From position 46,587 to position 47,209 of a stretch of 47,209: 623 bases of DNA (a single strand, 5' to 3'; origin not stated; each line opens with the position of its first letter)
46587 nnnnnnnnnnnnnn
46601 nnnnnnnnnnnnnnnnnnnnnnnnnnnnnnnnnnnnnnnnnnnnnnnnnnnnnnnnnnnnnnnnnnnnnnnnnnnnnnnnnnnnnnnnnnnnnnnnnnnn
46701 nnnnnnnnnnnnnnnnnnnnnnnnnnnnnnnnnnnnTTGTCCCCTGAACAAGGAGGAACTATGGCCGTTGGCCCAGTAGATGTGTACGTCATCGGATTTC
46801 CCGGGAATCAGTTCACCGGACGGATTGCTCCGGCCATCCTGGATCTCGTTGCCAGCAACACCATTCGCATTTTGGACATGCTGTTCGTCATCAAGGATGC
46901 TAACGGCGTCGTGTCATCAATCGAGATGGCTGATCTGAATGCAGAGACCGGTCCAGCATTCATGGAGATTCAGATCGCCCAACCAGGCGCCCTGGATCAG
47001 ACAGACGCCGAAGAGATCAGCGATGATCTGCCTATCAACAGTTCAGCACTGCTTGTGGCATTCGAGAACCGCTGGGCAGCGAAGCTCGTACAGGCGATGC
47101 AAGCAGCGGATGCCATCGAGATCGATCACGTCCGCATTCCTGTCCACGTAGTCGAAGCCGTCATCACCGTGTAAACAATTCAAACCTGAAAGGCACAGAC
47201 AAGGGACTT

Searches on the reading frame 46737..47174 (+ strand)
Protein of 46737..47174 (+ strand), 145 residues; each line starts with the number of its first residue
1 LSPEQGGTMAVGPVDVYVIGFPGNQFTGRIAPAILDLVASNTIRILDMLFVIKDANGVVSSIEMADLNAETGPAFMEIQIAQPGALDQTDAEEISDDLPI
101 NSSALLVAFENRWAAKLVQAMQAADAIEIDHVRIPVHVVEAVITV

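Call 11: search_protein_families(library=pfam, proteins=[window:46737-47174:+], max_evalue=0.01)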
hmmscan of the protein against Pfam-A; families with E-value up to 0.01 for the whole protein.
window:46737-47174:+ (145 aa): 1 family
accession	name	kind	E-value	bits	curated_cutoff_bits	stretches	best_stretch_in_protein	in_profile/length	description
PF19850.4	DUF6325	-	1.1e-12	48.7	23.4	1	11-143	2-132/141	Family of unknown function (DUF6325)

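Call 57: find_encoding_contigs(protein=window:46737-47174:+, flank=10000, max_places=2)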
Protein window:46737-47174:+ (145 aa): no gene with exactly this product is on record in the collection.
